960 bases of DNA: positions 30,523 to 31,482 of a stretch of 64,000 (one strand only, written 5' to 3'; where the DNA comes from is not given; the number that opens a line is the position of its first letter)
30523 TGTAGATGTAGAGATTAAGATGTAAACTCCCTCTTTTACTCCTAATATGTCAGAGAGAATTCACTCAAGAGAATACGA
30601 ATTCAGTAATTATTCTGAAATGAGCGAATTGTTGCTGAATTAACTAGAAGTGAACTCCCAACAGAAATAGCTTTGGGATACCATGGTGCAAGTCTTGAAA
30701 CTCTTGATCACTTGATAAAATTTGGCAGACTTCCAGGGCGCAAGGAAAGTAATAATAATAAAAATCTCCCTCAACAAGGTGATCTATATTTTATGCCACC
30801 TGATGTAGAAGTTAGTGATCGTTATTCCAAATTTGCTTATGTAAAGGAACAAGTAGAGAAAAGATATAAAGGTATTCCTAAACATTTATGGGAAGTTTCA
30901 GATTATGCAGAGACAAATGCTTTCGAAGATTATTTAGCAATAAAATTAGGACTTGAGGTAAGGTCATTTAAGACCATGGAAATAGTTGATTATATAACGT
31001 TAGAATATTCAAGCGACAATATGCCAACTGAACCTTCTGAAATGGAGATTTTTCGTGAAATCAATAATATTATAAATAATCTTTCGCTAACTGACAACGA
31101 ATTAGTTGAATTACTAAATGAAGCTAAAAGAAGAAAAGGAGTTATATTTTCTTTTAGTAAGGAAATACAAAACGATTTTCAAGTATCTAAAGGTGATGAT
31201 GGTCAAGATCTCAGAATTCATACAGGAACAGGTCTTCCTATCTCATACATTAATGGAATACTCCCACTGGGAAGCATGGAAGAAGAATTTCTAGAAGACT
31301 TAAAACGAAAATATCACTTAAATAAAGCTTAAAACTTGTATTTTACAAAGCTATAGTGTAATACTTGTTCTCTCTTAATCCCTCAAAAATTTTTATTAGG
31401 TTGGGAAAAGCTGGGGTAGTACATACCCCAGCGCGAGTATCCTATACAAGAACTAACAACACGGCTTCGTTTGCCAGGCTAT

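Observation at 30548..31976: A 1.4-kb accessory insertion separates rpsJ from rplC, and a terminator-like hairpin sits in the rplC leader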

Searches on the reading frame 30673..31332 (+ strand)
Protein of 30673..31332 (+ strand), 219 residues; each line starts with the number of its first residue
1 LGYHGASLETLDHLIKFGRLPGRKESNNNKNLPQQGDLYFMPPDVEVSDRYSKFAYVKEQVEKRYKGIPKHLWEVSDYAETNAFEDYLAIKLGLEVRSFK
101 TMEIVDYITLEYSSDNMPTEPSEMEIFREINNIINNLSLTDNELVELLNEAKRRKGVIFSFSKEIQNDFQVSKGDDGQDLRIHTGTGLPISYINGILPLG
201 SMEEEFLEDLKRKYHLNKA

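Call 5: search_protein_families(library=pfam, proteins=[window:30673-31332:+], max_evalue=1)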
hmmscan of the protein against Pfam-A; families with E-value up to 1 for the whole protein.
window:30673-31332:+ (219 aa): 2 families
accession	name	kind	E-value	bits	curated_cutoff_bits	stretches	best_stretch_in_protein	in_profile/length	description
PF08951.15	EntA_Immun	-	0.011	16.5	22.1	1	125-154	3-33/73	Enterocin A Immunity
PF23905.1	DUF7247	-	0.11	13.6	27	1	98-168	17-80/106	Domain of unknown function (DUF7247)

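Call 11: find_homologous_proteins(query=window:30673-31332:+, max_evalue=0.01)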
Query window:30673-31332:+ (219 aa): 1 proteins with E <= 0.01 among 109 candidates.
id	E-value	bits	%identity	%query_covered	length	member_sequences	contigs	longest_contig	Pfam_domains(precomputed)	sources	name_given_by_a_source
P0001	1.4e-141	487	100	100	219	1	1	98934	-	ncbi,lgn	-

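Call 12: find_encoding_contigs(protein=P0001, flank=3000, max_places=4)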
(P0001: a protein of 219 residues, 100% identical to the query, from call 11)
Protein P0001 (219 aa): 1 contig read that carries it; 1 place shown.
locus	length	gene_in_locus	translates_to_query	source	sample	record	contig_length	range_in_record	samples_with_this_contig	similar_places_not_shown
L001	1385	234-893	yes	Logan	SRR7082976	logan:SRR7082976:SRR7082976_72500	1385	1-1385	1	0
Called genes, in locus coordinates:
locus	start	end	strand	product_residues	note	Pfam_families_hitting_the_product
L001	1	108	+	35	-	?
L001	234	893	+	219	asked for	-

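Call 27: search_protein_representatives(protein=window:30673-31332:+)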
Query: 219 residues. Proteins with E-value up to 0.001 (for the whole library): 217; up to 1e-10: 40; up to 1e-30: 1. The best 150 are listed.
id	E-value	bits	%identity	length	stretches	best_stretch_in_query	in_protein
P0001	4.5e-142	487.1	100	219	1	1-219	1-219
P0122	9.7e-21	90.6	32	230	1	1-212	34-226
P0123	1.9e-19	86.4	34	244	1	1-215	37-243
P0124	6.1e-19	84.8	32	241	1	1-216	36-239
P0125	1.6e-18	83.3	33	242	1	1-213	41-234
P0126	5.9e-17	78.3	34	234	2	66-211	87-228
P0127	1.2e-16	77.2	34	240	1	2-210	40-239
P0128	1.7e-16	76.8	32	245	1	2-213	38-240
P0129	3.2e-16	75.9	39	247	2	1-83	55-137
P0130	1.7e-15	73.5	38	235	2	135-214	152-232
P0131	2.9e-15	72.7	30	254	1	2-216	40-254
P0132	5.1e-15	71.9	32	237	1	1-211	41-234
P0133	9.5e-15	71.0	30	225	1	2-210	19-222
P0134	1.6e-14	70.3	38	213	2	106-208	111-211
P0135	2.2e-14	69.9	31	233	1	1-211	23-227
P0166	5.6e-10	55.5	33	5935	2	82-214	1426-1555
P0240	1.9e-06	43.9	32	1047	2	121-217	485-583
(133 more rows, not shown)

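Call 33: search_protein_families(library=pfam, proteins=[P0122, P0123, P0124, P0125, P0131, P0133, P0135], max_evalue=1)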
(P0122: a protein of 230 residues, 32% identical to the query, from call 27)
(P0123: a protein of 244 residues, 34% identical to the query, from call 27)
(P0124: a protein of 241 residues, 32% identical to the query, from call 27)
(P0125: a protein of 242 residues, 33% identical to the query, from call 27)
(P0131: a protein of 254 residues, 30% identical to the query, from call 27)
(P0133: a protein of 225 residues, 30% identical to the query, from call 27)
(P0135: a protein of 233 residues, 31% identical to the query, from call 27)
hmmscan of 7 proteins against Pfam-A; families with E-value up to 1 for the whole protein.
P0122 (230 aa): 2 families
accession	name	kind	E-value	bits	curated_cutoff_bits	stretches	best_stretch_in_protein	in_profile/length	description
PF16819.11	DUF5074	-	0.23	10.9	27.2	1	62-119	10-64/353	Domain of unknown function (DUF5074)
PF22164.2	Dark_WHD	-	0.27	12.1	27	1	69-86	6-23/63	Dark, winged-helix domain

P0123 (244 aa): 0 families

P0124 (241 aa): 0 families

P0125 (242 aa): 3 families
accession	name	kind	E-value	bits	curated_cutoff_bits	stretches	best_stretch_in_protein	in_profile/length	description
PF25416.1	GRHL1_C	-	0.013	15.8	27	1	146-190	26-68/90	GRHL1-like, C-terminal domain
PF03127.19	GAT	-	0.014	16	31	1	144-175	20-51/77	GAT domain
PF18058.6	SbsC_C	-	0.096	13.5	27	1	117-175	61-120/131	SbsC C-terminal domain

P0131 (254 aa): 0 families

P0133 (225 aa): 4 families
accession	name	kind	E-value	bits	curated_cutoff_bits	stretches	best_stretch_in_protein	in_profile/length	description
PF24409.1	wHTH-PRTase_assc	-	0.0022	18.4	27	1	139-163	15-39/83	wHTH-PRTase associated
PF25749.1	SPO1_gp41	-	0.019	15.6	27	1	112-157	93-138/140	Phage SPO1 gene 41 protein family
PF13730.12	HTH_36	-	0.035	14.3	25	1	138-161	28-51/55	Helix-turn-helix domain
PF22357.2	AF1548-like_C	-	0.22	12.1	23.9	1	138-160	32-53/56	AF1548-like, C-terminal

P0135 (233 aa): 1 family
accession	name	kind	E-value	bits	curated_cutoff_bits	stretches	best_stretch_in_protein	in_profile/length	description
PF22223.1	ATR1_N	-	0.14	12.4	27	1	7-25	26-44/50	ATR1 N-terminal domain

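Call 35: search_solved_structures(query=A2, max_evalue=10)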
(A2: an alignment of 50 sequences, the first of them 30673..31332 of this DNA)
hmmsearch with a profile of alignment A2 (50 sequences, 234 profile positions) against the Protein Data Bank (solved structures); distinct sequences matched with E-value up to 10: 6.
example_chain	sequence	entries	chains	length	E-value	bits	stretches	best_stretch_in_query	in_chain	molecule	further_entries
2dnx_A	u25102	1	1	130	0.14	14.7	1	102-157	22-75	Syntaxin-12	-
2p6j_A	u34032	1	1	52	0.23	14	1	128-174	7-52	designed engrailed homeodomain variant UVF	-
8skx_A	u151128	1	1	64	0.46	13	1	127-169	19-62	Miniprotein HHH_rd4_0518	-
6ysf_A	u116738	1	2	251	0.71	12.4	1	144-194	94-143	Chemotaxis motB protein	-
8ucs_A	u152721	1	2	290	0.88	12.1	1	144-194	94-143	OmpA family protein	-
6e9t_B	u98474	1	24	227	8.3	8.9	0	92-175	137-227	DHF58 filament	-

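Call 45: predict_structure(alignment_id=A2)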
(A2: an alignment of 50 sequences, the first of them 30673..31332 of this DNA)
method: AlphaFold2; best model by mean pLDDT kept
length: 219 residues; sequences in the alignment: 50
mean_pLDDT: 90.9   pTM: 0.85
mean pLDDT of the five models: 90.9, 90.6, 90.5, 90.2, 88.9
residues with pLDDT >= 90: 159; 70-90: 50; 50-70: 10; < 50: 0
segments of 3 or more residues with pLDDT < 50: none
pLDDT, mean of each block of 10 residues (from residue 1): 96 97 93 95 74 72 80 91 96 93 91 80 89 94 95 97 97 92 97 97 97 84
secondary structure, 60 per line:
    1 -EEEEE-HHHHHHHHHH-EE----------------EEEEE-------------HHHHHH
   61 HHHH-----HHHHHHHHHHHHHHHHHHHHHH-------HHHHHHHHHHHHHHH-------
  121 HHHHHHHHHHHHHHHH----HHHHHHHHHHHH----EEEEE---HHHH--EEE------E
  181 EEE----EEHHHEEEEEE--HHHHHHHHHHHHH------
elements in order: E2-6 H8-17 E37-41 H55-64 H70-91 H99-113 H121-136 H141-152 E157-161 H165-168 E171-173 E180-183 E193-198 H201-213

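Call 51: fold_search(model_id=the predicted structure, library=pdb)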
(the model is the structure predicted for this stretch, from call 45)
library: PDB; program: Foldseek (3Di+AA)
matches with E <= 10: 261; with E <= 0.001: 0
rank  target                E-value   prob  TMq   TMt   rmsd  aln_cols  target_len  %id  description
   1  9ldc_A                5.7e-01  0.23  0.16  0.20   7.5        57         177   21  The structure of TkoKptA/DNA/ADPR complex-B* (released 2025-11-12)
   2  9lgi_A                7.8e-01  0.09  0.20  0.09  22.7       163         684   11  Cryo-EM structure of a type II-D CRISPR-Cas9 in complex with single-guided RNA and double-stranded DNA (released 2025-08-20)
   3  2o0q                  8.8e-01  0.23  0.17  0.30   2.7        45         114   13  X-ray Crystal Structure of Protein CC0527 from Caulobacter crescentus. Northeast Structural Genomics Consortium Target C (released 2006-12-12)
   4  2o0p                  1.4e+00  0.16  0.17  0.30   2.8        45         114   16  X-ray Crystal Structure of Protein CC0527 (V27M / L66M double mutant) from Caulobacter crescentus. Northeast Structural  (released 2006-12-12)
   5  9ld4_C                1.4e+00  0.13  0.15  0.18   7.8        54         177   18  The Apo-form structure of TkoKptA (released 2025-11-12)
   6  8waf                  1.4e+00  0.04  0.12  0.12  18.0       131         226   14  Crystal structure of the C-terminal fragment (residues 756-982 with the C864S mutation) of Arabidopsis thaliana CHUP1 (released 2024-01-17)
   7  9g13_C                1.6e+00  0.04  0.11  0.17   7.8        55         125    7  VHH H3-2 in complex with Tau C-terminal peptide (released 2024-07-31)
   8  4uj6                  1.9e+00  0.03  0.13  0.06  23.7       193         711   11  Structure of surface layer protein SbsC, domains 1-6 (released 2016-04-27)
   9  9is6_G                1.9e+00  0.01  0.09  0.09  18.6       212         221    9  CryoEM structure of Plant-Complex-C-5b (released 2025-07-23)
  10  9ldi                  2.0e+00  0.13  0.16  0.19   7.7        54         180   18  The complex structure of TkoKptA/2',3',5'-p-A (released 2025-11-12)
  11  4ely_C                2.0e+00  0.01  0.08  0.15  12.0        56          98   16  CCDBVFI:GYRA14EC (released 2012-05-30)
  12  9g13_G                2.1e+00  0.03  0.11  0.17   8.5        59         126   10  VHH H3-2 in complex with Tau C-terminal peptide (released 2024-07-31)
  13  9g13_E                2.2e+00  0.03  0.11  0.17   7.9        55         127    9  VHH H3-2 in complex with Tau C-terminal peptide (released 2024-07-31)
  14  9bti_D                2.5e+00  0.06  0.11  0.17   5.1        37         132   14  Rhesus Fab 40591-a.01 in complex with T250.4 RnS SOSIP Env (released 2025-06-11)
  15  9yzy_O                2.5e+00  0.04  0.13  0.14  17.5       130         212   11  ctSAGA Focused on HAT Bromodomain region (released 2025-12-03)
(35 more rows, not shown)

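Call 68: search_protein_families(library=padloc, proteins=[window:30673-31332:+, P0122, P0123, P0131], max_evalue=1)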
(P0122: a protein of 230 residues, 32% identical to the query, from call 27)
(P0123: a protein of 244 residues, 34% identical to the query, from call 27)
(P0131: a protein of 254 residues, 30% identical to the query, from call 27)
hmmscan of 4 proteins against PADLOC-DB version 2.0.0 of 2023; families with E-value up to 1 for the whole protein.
window:30673-31332:+ (219 aa): 1 family
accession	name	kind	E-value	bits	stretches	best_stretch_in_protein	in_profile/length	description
PDLC01157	Mem_03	-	0.0069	14.6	1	111-176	83-140/167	"Membrane protein (2TM at N-terminus and a globular domain) in type III operon, could be a CARF domain diverged beyond r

P0122 (230 aa): 0 families

P0123 (244 aa): 0 families

P0131 (254 aa): 0 families

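Call 69: search_protein_families(library=ncbifam, proteins=[window:30673-31332:+, P0122, P0123, P0131], max_evalue=1)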
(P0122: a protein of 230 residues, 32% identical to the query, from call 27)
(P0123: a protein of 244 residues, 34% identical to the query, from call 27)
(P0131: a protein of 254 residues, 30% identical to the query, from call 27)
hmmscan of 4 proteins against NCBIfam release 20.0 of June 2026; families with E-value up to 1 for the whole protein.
window:30673-31332:+ (219 aa): 1 family
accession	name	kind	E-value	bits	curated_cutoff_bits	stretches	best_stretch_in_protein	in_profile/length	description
NF047615.1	LIC13259_LIC11441_fam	subfamily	0.05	14.1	100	1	112-177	16-87/144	LIC13259/LIC11441 family protein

P0122 (230 aa): 0 families

P0123 (244 aa): 1 family
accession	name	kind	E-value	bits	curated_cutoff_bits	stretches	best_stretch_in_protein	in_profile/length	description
NF004752.0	PRK06080.1-4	subfamily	0.22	11.1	289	1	123-188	45-106/300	1,4-dihydroxy-2-naphthoate polyprenyltransferase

P0131 (254 aa): 0 families

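Call 70: search_protein_families(library=phrogs, proteins=[window:30673-31332:+, P0122, P0123, P0131], max_evalue=1)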
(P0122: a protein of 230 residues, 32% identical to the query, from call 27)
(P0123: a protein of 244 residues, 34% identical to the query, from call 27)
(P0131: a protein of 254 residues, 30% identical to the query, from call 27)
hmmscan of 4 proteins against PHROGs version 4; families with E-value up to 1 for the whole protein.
window:30673-31332:+ (219 aa): 1 family
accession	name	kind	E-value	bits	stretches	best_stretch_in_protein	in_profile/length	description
phrog_36501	-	unknown function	0.063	14.7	1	79-146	18-81/92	-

P0122 (230 aa): 1 family
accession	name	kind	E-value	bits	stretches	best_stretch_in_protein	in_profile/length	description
phrog_16496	-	head and packaging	0.002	17.6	1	44-163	360-487/492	portal protein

P0123 (244 aa): 0 families

P0131 (254 aa): 0 families

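Call 71: list_cluster_members(proteins=[P0122, P0123, P0124, P0125, P0127, P0128, P0131, P0133, P0166, P0240])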
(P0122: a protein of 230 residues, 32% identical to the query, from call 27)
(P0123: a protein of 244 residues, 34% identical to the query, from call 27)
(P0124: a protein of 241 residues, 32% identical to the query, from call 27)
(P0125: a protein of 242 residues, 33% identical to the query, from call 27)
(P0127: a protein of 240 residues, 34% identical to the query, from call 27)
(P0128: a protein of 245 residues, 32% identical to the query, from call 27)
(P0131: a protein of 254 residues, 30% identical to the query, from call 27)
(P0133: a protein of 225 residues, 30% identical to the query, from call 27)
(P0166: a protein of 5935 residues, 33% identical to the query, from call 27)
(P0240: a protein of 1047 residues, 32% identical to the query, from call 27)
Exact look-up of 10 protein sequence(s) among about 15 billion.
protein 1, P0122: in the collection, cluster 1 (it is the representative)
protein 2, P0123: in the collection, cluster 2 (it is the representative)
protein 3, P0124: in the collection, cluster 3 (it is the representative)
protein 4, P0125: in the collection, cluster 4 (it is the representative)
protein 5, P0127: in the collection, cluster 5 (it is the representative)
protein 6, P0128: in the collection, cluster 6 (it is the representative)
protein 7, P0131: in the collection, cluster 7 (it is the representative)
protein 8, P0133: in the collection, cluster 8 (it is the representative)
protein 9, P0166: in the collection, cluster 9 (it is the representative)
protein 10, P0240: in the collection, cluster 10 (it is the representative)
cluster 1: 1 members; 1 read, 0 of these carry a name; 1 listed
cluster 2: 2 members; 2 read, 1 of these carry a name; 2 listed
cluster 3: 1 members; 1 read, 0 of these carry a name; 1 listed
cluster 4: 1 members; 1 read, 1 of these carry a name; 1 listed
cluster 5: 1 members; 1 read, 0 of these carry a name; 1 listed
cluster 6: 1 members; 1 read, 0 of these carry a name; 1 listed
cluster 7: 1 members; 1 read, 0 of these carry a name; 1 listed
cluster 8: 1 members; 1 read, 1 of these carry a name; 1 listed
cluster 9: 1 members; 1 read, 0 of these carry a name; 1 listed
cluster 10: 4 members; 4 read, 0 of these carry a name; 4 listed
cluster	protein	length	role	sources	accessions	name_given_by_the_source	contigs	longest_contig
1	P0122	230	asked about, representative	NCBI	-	-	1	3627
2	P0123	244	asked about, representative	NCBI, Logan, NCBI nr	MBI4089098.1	MAG: hypothetical protein HY424_00120 [Candidatus Levybacteria bacterium] | hypothetical protein [Candidatus Levybacteria bacterium]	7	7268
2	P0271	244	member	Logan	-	-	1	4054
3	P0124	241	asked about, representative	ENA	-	-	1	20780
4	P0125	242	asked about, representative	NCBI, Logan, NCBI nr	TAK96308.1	hypothetical protein EPO05_02185 [Patescibacteria group bacterium] | MAG: hypothetical protein EPO05_02185 [Patescibacteria group bacterium]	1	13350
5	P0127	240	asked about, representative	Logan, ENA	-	-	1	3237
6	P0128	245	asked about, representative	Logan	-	-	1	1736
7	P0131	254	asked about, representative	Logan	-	-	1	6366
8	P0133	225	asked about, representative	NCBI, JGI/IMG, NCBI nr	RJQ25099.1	hypothetical protein C4577_06385 [Candidatus Parcubacteria bacterium] | MAG: hypothetical protein C4577_06385 [Candidatus Parcubacteria bacterium]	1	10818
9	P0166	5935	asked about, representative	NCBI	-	-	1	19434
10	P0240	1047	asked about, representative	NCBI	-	-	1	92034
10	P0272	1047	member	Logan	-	-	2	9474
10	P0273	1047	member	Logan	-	-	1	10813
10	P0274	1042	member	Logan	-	-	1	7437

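Call 92: find_related_loci(query=A2, collection=viral_contigs, flank=4000)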
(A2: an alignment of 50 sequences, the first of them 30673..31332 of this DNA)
Query A2 (219 aa) in viral_contigs; peptide patterns used: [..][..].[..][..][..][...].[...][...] (x = any residue, [..] = any of these).
5 stretches matched a pattern, but none encodes a relative of the query by tblastn (E <= 1e-3).
